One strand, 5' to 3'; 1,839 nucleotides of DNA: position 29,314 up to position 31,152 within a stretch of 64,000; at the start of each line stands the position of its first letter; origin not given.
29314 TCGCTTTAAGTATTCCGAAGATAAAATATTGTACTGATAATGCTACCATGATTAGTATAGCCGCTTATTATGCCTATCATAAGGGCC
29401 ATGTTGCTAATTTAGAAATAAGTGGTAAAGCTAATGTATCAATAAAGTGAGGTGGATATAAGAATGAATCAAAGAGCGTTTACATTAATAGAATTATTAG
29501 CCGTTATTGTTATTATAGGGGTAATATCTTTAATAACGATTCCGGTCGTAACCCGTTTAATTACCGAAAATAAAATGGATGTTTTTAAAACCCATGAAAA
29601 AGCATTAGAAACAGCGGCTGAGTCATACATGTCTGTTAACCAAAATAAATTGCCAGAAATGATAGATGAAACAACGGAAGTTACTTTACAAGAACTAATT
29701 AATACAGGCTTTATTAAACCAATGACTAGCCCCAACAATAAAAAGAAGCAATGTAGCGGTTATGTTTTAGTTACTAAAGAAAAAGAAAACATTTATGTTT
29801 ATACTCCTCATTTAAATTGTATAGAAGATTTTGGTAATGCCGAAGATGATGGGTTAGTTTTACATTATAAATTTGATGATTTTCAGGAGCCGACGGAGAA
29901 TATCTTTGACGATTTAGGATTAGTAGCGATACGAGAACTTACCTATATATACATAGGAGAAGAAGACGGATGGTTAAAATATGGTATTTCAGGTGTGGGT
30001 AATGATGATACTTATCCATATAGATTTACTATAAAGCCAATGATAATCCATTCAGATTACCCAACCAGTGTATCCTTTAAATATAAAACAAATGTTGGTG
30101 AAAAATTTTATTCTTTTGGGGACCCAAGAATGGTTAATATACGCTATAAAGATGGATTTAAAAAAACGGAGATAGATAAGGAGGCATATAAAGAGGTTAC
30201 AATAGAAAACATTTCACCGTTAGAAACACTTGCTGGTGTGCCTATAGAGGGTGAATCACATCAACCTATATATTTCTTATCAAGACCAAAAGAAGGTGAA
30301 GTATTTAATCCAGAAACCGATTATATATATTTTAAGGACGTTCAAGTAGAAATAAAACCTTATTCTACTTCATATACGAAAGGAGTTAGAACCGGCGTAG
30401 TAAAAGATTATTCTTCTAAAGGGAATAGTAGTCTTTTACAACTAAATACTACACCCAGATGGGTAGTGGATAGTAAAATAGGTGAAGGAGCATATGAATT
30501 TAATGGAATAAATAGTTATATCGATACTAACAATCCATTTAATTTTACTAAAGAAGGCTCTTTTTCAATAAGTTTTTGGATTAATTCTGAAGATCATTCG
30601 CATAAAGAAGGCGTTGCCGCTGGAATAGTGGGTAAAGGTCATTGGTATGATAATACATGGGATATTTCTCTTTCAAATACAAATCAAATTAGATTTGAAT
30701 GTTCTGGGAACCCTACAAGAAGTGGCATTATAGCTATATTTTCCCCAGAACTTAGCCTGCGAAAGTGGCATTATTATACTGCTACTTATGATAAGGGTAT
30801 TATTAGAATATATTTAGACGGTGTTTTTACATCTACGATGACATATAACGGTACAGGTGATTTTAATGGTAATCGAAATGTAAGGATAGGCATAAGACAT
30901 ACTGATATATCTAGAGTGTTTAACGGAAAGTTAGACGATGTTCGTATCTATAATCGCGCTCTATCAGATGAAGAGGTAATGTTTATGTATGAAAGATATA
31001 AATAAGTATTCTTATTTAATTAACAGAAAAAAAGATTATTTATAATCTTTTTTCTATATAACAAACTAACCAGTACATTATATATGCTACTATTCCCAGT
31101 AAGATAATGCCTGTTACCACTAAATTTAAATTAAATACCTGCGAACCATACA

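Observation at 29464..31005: Orphan modular type IV pilin with a C-terminal LamG lectin-like domain, fused onto the tsaEBD operon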

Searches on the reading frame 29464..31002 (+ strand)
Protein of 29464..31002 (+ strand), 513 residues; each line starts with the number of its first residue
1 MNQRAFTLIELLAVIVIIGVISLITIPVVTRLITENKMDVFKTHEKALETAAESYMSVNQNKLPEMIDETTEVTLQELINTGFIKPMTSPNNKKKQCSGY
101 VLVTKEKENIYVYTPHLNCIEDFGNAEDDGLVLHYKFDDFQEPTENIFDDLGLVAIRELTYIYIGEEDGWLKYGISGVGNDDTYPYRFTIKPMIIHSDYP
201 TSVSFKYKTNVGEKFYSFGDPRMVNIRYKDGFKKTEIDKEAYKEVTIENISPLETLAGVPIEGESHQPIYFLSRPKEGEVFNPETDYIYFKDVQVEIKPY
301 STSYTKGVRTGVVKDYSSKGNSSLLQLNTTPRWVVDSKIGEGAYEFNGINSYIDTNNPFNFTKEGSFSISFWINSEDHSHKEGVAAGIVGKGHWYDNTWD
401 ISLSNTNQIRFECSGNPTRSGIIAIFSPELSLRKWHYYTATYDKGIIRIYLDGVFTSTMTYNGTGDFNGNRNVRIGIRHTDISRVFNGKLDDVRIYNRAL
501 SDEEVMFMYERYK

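Call 3: search_protein_families(library=pfam, proteins=[window:29464-31002:+], max_evalue=1)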
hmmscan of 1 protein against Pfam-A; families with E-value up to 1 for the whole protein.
window:29464-31002:+ (513 aa): 5 families
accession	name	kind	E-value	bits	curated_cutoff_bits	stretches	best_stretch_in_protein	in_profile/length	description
PF13385.13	Laminin_G_3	-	2.8e-27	96.2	27.6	1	348-505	2-150/151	Concanavalin A-like lectin/glucanases superfamily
PF07953.20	Toxin_R_bind_N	-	9.6e-08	32.4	23.8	1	313-500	4-191/191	Clostridium neurotoxin, N-terminal receptor binding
PF07963.17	N_methyl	-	3.1e-06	27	21.2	1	1-25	2-26/27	Prokaryotic N-terminal methylation motif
PF02973.23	Sialidase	-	0.00073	19.5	26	1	440-506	112-182/189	Sialidase, N-terminal domain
PF01956.21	EMC3_TMCO1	-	0.0044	17.2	27.1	1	8-75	12-80/169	Integral membrane protein EMC3/TMCO1-like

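Call 4: search_protein_families(library=ncbifam, proteins=[window:29464-31002:+], max_evalue=1)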
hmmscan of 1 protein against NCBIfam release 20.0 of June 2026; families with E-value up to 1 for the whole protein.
window:29464-31002:+ (513 aa): 11 families
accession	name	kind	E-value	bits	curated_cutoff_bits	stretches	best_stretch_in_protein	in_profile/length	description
NF041775.1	typeIV_PilA_Myxo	equivalog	9.4e-08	32.3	400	1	3-58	10-65/214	type IV pilin protein PilA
NF040999.1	pilin_ComGC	equivalog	1.2e-07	31.8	75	1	4-93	2-81/84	competence type IV pilus major pilin ComGC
TIGR02532.1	IV_pilin_GFxxxE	domain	1.6e-06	27.7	16.3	1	3-26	1-24/24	prepilin-type N-terminal cleavage/methylation domain-containing protein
TIGR01710.1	typeII_sec_gspG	equivalog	3.3e-06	27.2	88.85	1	4-65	1-61/134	type II secretion system major pseudopilin GspG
NF052521.1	TafC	equivalog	8.6e-06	25.1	410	1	330-511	182-362/373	TafC family fimbrial protein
NF007862.0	PRK10574.1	equivalog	7e-05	23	138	1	1-35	2-36/145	prepilin peptidase-dependent pilin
NF041013.1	T4P_ComGE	equivalog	0.0008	19.5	49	1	2-56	2-54/83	competence type IV pilus minor pilin ComGE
TIGR02596.1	TIGR02596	subfamily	0.0044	17.1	70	1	6-39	1-34/196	Verru_Chthon cassette protein D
NF041002.1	pilin_ComGF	equivalog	0.0057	16.9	80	1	3-54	1-51/139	competence type IV pilus minor pilin ComGF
TIGR01708.2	typeII_sec_gspH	equivalog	0.0071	16.4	80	1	3-22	1-20/169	type II secretion system minor pseudopilin GspH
TIGR02599.1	TIGR02599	subfamily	0.13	11.5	256.5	1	5-53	1-54/361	Verru_Chthon cassette protein C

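Call 6: find_homologous_proteins(query=window:29464-31002:+)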
Query window:29464-31002:+ (513 aa): 518 proteins with E <= 0.001 among 8000 candidates; the best 120 are listed.
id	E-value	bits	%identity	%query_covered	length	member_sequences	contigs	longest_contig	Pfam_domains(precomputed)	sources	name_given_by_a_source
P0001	0.0e+0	1178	100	100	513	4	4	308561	PF07963.18,PF07953.21,PF13385.14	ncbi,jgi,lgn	ncbi:MAG: LamG-like jellyroll fold domain-containing protein [Bacilli bacterium]|jgi:prepilin-type N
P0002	4.5e-140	486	47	100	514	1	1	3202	PF07963.18,PF13385.14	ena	-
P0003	4.7e-126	439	95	28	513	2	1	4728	PF07963.18,PF07953.21,PF13385.14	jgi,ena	-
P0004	5.2e-125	436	43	100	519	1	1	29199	PF07963.18,PF13385.14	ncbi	-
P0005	6.8e-125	436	44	99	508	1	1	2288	PF07963.18,PF13385.14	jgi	-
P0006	4.3e-124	433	43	99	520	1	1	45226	PF07963.18,PF07953.21,PF13385.14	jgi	-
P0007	9.1e-122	425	43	99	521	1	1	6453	PF07963.18,PF07953.21,PF13385.14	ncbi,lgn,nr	ncbi:MAG: LamG domain-containing protein [Bacilli bacterium]|nr:LamG domain-containing protein [Baci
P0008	7.7e-118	412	59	42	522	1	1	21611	PF07963.18,PF13385.14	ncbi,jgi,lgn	-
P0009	4.8e-111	390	38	99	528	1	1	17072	PF07953.21,PF13385.14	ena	-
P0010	3.9e-107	377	38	100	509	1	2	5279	PF07963.18,PF13385.14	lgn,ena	-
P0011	4.0e-106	374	40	100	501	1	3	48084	PF13385.14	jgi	jgi:prepilin-type N-terminal cleavage/methylation domain-containing protein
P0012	2.8e-105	371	40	100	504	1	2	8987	PF07963.18,PF13385.14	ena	-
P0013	5.7e-103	363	40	99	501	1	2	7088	PF13385.14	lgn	-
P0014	1.8e-90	322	38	99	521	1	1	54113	PF07963.18,PF07953.21,PF13385.14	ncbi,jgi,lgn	-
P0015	1.7e-86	309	52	40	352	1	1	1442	PF13385.14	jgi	-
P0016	1.2e-83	299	38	74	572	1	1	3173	PF07953.21,PF06439.19,PF13385.14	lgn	-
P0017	5.9e-81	291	36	100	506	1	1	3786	PF07963.18,PF13385.14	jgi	-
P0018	3.3e-79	285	36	98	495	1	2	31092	PF07963.18,PF13385.14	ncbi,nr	ncbi:MAG: prepilin-type N-terminal cleavage/methylation domain-containing protein [Bacilli bacterium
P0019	1.7e-69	253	34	100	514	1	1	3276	PF07963.18,PF13385.14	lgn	-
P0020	4.6e-68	248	34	100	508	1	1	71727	PF07963.18,PF13385.14,PF02973.23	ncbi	-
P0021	3.4e-67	245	34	98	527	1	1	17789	PF13385.14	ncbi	-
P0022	6.0e-67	244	41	41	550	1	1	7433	PF07963.18,PF13385.14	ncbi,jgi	-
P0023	6.3e-67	244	46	28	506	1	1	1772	PF07963.18,PF07953.21,PF13385.14,PF02018.24,PF02973.23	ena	-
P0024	4.7e-65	238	34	100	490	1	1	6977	PF07963.18,PF07953.21,PF13385.14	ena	-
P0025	4.3e-64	235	30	99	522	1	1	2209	PF07963.18,PF13385.14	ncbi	-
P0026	9.6e-64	234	33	100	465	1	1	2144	PF07963.18,PF13385.14,PF02210.32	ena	-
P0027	5.8e-63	231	33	99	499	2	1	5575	PF07963.18,PF13385.14,PF02973.23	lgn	-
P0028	8.6e-63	231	45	30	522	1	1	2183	PF07963.18,PF13385.14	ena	-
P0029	1.1e-62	230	30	100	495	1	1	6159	PF07963.18,PF13385.14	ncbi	-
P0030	1.7e-61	226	32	100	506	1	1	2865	PF07963.18,PF07953.21,PF13385.14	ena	-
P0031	2.3e-61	226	49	28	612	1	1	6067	PF07963.18,PF13385.14,PF02018.24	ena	-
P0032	2.3e-61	226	47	28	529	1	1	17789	PF07963.18,PF13385.14,PF02973.23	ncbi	-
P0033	6.0e-61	225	32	100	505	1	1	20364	PF07963.18,PF00354.25,PF13385.14,PF02973.23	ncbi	-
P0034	1.3e-60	223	33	99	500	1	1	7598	PF13385.14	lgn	-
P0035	2.1e-60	223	32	100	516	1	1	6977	PF07963.18,PF13385.14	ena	-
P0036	3.2e-60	222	32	99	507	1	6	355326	PF07963.18,PF13385.14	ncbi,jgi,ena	jgi:type IV pilus assembly protein PilA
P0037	9.8e-60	221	45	29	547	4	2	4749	PF13385.14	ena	-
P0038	2.4e-59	219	30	100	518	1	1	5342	PF07963.18,PF07953.21,PF13385.14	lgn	-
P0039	4.7e-59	218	34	44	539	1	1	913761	PF07963.18,PF13385.14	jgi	jgi:prepilin-type N-terminal cleavage/methylation domain-containing protein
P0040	5.1e-59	218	31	100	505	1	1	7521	PF07963.18,PF07953.21,PF13385.14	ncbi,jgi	-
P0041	2.1e-58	216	44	29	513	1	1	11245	PF07963.18,PF13385.14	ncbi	-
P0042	2.2e-58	216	32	100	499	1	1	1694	PF13385.14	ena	-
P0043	6.5e-58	215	44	28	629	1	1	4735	PF07963.18,PF13385.14,PF02018.24,PF02973.23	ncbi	-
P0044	3.2e-57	212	50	30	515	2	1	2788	PF07963.18,PF13385.14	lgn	-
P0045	3.8e-57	212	31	99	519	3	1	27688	PF13385.14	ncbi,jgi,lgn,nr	ncbi:MAG TPA: LamG domain-containing protein [Mollicutes bacterium]|nr:LamG domain-containing protei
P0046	1.0e-56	211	46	28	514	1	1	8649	PF07963.18,PF07953.21,PF13385.14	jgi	-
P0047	2.0e-56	210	43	29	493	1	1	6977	PF07963.18,PF13385.14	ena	-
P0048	3.7e-56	209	31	100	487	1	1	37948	PF07963.18,PF07953.21,PF13385.14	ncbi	-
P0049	1.3e-55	207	33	43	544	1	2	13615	PF07963.18,PF13385.14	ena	-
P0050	3.0e-55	206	42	31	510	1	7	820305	PF07963.18,PF13385.14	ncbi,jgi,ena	jgi:type IV pilus assembly protein PilA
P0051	3.2e-55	206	43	28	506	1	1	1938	PF07963.18,PF13385.14,PF02018.24,PF02973.23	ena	-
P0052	5.6e-55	205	31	99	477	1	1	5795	PF07963.18,PF13385.14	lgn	-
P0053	2.0e-54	203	32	99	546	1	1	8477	PF07953.21,PF13385.14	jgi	-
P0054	3.1e-54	202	31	100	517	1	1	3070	PF07963.18,PF13385.14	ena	-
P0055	3.3e-54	202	34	84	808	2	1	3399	PF13385.14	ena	-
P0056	7.8e-54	201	37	74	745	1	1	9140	PF13385.14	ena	-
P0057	9.8e-54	201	30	99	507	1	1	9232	PF07963.18,PF07953.21,PF13385.14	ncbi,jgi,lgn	-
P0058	1.2e-53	201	38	69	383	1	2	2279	PF13385.14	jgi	jgi:hypothetical protein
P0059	2.5e-53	199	31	99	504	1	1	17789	PF07963.18,PF13385.14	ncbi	-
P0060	4.3e-53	199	31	100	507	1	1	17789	PF13385.14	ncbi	-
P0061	7.8e-53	198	40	29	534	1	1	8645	PF07963.18,PF13385.14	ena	-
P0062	1.5e-52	197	35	72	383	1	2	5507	PF13385.14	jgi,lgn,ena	jgi:hypothetical protein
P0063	4.1e-52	195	29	99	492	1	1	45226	PF07963.18,PF13385.14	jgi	-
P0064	5.0e-52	195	32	99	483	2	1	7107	PF13385.14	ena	-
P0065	9.3e-52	194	30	99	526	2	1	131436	PF07963.18,PF13385.14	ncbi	ncbi:MAG: LamG-like jellyroll fold domain-containing protein [Bacilli bacterium]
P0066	1.6e-51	193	45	29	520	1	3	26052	PF07963.18,PF07953.21,PF13385.14,PF02018.24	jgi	jgi:type IV pilus assembly protein PilA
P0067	1.8e-51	193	46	28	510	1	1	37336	PF07963.18,PF07953.21,PF13385.14,PF02018.24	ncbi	-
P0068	2.1e-50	190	45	28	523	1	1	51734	PF13385.14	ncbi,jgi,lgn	-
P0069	3.6e-49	186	29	100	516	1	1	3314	PF07963.18,PF13385.14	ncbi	-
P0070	1.1e-48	184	29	99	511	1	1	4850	PF07963.18,PF13385.14,PF02018.24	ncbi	-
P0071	3.5e-47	179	36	76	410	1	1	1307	PF13385.14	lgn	-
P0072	5.0e-47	179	47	34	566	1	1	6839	PF13385.14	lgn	-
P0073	1.3e-46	177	39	63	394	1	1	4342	PF13385.14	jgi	-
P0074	1.5e-46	177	35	76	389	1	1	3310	PF07953.21,PF13385.14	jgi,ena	jgi:hypothetical protein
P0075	6.2e-46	175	31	99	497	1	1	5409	PF13385.14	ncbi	-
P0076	1.1e-45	174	41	28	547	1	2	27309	PF07963.18,PF13385.14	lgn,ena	-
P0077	1.0e-44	171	27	99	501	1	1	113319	PF07963.18,PF13385.14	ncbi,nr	ncbi:MAG: prepilin-type N-terminal cleavage/methylation domain-containing protein [Bacilli bacterium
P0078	1.3e-44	171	29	100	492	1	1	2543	PF07963.18,PF13385.14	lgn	-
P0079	7.4e-44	168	28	94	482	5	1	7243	PF13385.14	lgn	-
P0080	9.2e-44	168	29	99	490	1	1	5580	PF07963.18,PF13385.14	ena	-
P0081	2.0e-43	167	35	75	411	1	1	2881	PF13385.14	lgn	-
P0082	1.4e-42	164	40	44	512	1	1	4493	PF13385.14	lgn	-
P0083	3.7e-42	163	29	99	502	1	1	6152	PF07963.18,PF13385.14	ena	-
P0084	2.6e-41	160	36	29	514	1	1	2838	PF07963.18,PF13385.14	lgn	-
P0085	7.4e-41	158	29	99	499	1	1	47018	PF13385.14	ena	-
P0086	1.3e-40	158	41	26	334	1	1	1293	PF07963.18,PF07953.21,PF13385.14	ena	-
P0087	5.7e-40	155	36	28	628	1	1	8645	PF07963.18,PF13385.14,PF02018.24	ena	-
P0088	3.1e-38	150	28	99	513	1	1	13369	PF07963.18,PF07953.21,PF13385.14,PF02973.23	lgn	-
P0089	8.1e-38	148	40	33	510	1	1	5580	PF07963.18,PF13385.14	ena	-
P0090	2.1e-36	144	28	80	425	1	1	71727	PF13385.14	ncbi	-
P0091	2.6e-36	143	32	45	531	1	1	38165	PF07963.18,PF13385.14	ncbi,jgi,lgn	-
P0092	4.8e-35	139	31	43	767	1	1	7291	PF07953.21,PF00354.25,PF13385.14,PF02973.23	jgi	jgi:hypothetical protein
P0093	1.3e-34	138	44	27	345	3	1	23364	PF07963.18,PF13385.14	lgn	-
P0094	2.6e-34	137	33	45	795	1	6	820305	PF07963.18,PF13385.14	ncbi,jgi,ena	jgi:prepilin-type N-terminal cleavage/methylation domain-containing protein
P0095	5.4e-34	136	28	99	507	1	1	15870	PF07963.18,PF07953.21,PF13385.14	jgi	-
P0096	7.0e-34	135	41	27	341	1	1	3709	PF07963.18,PF13385.14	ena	-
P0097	4.7e-33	133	32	43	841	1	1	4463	PF00354.25,PF13385.14,PF02973.23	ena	-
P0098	1.4e-32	131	27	74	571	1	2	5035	PF07953.21,PF13385.14,PF02973.23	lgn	-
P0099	1.5e-32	131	32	44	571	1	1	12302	PF07953.21,PF13385.14,PF02973.23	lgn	-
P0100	1.5e-32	131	32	44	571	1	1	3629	PF07953.21,PF13385.14,PF02973.23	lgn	-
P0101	1.2e-31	128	41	29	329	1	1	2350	PF07963.18,PF13385.14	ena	-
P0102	6.9e-31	125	39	29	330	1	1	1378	PF07963.18,PF13385.14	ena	-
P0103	1.4e-30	124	40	27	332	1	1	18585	PF07963.18,PF13385.14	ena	-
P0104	2.2e-30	124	31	45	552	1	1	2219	PF13385.14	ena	-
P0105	2.8e-30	123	26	74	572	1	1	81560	PF22925.4,PF13385.14,PF02973.23,PF02210.32,PF00054.31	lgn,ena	-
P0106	3.9e-30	123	43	27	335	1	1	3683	PF07963.18,PF13385.14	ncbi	-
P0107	9.0e-30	122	35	34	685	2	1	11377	PF13385.14,PF02973.23,PF02210.32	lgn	-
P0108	1.4e-29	121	30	38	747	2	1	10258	PF07953.21,PF00354.25,PF13385.14,PF02973.23,PF02210.32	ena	-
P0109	7.0e-29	119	27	76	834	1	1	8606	PF13385.14,PF02018.24,PF02973.23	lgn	-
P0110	9.1e-29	118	29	39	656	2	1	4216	PF00354.25,PF13385.14,PF02973.23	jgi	jgi:hypothetical protein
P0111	2.8e-28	117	32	39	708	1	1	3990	PF07953.21,PF00354.25,PF13385.14,PF02973.23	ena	-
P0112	3.3e-28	117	30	43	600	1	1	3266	PF07953.21,PF06439.19,PF00354.25,PF13385.14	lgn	-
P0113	3.7e-28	116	30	38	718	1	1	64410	PF07953.21,PF13385.14,PF02973.23,PF02210.32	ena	-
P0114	1.8e-27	114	27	44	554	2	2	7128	PF22925.4,PF13385.14,PF02973.23,PF02210.32,PF00054.31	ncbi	-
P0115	1.9e-27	114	31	39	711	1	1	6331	PF07953.21,PF00354.25,PF13385.14,PF02973.23,PF02210.32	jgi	jgi:hypothetical protein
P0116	5.1e-27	113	29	42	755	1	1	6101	PF07953.21,PF13385.14,PF02210.32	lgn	-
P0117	6.0e-27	112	31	31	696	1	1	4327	PF07953.21,PF00354.25,PF13385.14,PF02973.23,PF02210.32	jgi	jgi:hypothetical protein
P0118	2.0e-26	111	42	27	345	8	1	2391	PF07963.18,PF07953.21,PF13385.14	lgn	-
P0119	3.1e-26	110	28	40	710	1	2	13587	PF00354.25,PF13385.14,PF02973.23,PF02210.32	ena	-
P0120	4.1e-26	110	31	34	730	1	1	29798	PF07953.21,PF00354.25,PF13385.14,PF02210.32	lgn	-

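Call 8: find_encoding_contigs(protein=P0001, flank=10000, max_places=4)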
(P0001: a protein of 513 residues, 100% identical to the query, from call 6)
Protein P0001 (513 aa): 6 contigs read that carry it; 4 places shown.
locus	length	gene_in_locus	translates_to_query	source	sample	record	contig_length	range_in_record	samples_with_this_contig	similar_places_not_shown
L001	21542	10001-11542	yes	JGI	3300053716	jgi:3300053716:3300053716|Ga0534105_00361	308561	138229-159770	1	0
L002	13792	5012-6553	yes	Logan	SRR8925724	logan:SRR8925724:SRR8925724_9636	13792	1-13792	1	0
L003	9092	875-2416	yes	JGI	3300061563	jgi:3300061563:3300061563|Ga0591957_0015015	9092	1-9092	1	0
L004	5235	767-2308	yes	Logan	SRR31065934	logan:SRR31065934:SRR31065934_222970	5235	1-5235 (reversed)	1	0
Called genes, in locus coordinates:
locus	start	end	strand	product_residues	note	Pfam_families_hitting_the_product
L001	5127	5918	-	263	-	PF03009:GDPD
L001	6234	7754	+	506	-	PF13173:AAA_14 (faint), PF13191:AAA_16 (weak), PF00004:AAA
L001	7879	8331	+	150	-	PF02367:TsaE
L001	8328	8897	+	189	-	PF00814:TsaD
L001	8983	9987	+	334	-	PF00814:TsaD, PF22521:HypF_C_2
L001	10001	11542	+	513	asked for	PF07963:N_methyl (weak), PF07953:Toxin_R_bind_N, PF13385:Laminin_G_3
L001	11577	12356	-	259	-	PF00528:BPD_transp_1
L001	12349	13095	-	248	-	PF00005:ABC_tran, PF02463:SMC_N (faint), PF13304:AAA_21 (faint)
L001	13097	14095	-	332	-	PF13379:NMT1_2, PF09084:NMT1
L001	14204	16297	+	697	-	PF00580:UvrD-helicase, PF13245:AAA_19, PF13604:AAA_30 (faint), PF13087:AAA_12 (faint), PF13361:UvrD_C, PF01443:Viral_helicase1 (weak), PF13538:UvrD_C_2 (weak)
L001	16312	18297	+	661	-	PF22745:Nlig-Ia, PF01653:DNA_ligase_aden, PF03120:OB_DNA_ligase, PF03119:DNA_ligase_ZBD (weak), PF12826:HHH_2, PF14520:HHH_5, PF00633:HHH (weak), PF00533:BRCT, +1 more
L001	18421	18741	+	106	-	-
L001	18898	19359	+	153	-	-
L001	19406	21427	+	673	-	PF00990:GGDEF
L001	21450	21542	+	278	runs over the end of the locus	PF03631:Virul_fac_BrkB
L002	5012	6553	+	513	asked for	PF07963:N_methyl (weak), PF07953:Toxin_R_bind_N, PF13385:Laminin_G_3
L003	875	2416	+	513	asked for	PF07963:N_methyl (weak), PF07953:Toxin_R_bind_N, PF13385:Laminin_G_3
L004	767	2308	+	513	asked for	PF07963:N_methyl (weak), PF07953:Toxin_R_bind_N, PF13385:Laminin_G_3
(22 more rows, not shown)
